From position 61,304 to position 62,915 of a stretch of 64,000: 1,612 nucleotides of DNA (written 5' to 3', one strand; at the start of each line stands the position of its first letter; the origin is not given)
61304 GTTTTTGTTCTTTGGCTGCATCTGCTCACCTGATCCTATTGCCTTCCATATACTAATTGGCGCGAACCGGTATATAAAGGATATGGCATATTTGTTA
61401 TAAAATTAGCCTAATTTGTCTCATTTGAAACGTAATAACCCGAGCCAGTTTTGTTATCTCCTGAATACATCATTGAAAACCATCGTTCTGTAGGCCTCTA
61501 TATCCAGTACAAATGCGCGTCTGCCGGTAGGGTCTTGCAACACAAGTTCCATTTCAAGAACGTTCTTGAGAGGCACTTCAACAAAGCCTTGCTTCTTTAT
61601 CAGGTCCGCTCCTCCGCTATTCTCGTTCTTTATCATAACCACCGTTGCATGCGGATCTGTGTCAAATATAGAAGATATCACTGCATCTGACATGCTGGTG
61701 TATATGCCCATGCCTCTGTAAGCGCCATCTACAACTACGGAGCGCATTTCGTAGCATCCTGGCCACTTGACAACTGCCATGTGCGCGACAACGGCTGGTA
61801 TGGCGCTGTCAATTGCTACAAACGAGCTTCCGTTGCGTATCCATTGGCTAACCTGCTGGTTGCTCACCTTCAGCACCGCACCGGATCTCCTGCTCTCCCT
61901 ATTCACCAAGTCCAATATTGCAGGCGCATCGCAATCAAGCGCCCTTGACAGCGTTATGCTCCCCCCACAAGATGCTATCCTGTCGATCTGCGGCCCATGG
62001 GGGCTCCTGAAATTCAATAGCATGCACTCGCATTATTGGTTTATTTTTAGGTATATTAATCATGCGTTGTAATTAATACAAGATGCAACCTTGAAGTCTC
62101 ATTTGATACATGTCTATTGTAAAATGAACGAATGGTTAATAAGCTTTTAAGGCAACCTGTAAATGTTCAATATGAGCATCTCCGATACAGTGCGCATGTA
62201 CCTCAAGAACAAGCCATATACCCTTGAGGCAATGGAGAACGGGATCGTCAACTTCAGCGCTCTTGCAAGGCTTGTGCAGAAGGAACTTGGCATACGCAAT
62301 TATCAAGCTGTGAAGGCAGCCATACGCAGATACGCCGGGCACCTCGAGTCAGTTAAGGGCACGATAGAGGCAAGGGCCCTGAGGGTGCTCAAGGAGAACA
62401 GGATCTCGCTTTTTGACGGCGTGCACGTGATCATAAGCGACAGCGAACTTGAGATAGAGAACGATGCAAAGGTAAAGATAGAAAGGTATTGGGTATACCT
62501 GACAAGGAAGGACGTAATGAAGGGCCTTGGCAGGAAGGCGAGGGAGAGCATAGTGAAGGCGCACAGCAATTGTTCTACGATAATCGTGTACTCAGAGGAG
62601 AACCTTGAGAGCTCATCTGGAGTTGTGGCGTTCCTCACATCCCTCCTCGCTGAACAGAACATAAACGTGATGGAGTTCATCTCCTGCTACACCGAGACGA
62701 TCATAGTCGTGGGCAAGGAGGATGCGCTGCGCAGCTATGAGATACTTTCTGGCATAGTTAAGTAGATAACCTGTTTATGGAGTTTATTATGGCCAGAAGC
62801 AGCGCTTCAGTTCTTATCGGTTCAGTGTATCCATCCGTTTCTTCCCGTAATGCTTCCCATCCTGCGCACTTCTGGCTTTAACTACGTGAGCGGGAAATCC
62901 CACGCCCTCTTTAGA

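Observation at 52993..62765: Arginine/amidino-metabolism island beside tRNA-Arg with an unexplained enzyme combination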

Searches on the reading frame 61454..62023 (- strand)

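Call 4: search_protein_families(library=pfam, proteins=[window:61454-62023:-], max_evalue=0.01)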
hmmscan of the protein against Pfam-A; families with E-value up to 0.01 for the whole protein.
window:61454-62023:- (189 aa): 2 families
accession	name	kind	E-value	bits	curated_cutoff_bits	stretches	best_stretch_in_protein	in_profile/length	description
PF15943.11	YdaS_toxin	-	0.00031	21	30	0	16-44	5-33/65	Bacterial toxin YdaS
PF00583.31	Acetyltransf_1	-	0.0012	19.6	20.7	1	56-147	21-116/116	Acetyltransferase (GNAT) family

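Call 5: search_protein_families(library=ncbifam, proteins=[window:61454-62023:-], max_evalue=0.01)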
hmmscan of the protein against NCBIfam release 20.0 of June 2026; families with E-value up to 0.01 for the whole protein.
window:61454-62023:- (189 aa): 3 families
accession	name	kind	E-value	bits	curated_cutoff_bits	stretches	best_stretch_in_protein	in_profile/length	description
NF040503.1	resist_ArsN1a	equivalog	0.00012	21.8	170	1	29-151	5-137/159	arsinothricin resistance N-acetyltransferase ArsN1 family A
NF005840.0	PRK07757.1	equivalog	0.00016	21.7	154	1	24-120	4-96/153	N-acetyltransferase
TIGR01575.1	rimI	equivalog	0.0098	16.1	86.4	0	77-151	42-116/132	ribosomal protein S18-alanine N-acetyltransferase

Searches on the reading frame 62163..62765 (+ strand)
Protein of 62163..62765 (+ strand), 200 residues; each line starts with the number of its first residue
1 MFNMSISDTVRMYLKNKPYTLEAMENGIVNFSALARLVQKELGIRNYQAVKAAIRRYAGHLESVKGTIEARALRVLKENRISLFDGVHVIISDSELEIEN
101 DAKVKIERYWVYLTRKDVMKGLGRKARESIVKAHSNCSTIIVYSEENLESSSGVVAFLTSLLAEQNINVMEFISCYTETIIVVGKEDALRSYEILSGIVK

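Call 4: search_protein_families(library=pfam, proteins=[window:62163-62765:+], max_evalue=0.01)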
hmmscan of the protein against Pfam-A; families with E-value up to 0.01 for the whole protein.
window:62163-62765:+ (200 aa): 2 families
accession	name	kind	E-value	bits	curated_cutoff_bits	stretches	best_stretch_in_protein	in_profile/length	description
PF13840.12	ACT_7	-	1.3e-08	35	27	1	135-195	4-63/65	ACT domain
PF24367.1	DUF7523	-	5e-08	33.8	27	1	6-83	2-74/158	Family of unknown function (DUF7523)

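Call 5: search_protein_families(library=ncbifam, proteins=[window:62163-62765:+], max_evalue=0.01)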
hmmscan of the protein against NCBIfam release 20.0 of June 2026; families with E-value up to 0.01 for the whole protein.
window:62163-62765:+ (200 aa): 2 families
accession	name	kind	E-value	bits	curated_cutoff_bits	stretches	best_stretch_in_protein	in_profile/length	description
TIGR00656.1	asp_kin_monofn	equivalog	0.00016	20.8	402.25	1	93-196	220-326/407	aspartate kinase, monofunctional class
NF005159.0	PRK06635.2-3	equivalog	0.0017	17.4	379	1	132-196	263-402/406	aspartate kinase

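Call 107: search_solved_structures(query=window:62163-62765:+, max_evalue=1)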
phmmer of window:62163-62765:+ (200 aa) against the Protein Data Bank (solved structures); distinct sequences matched with E-value up to 1: 0.
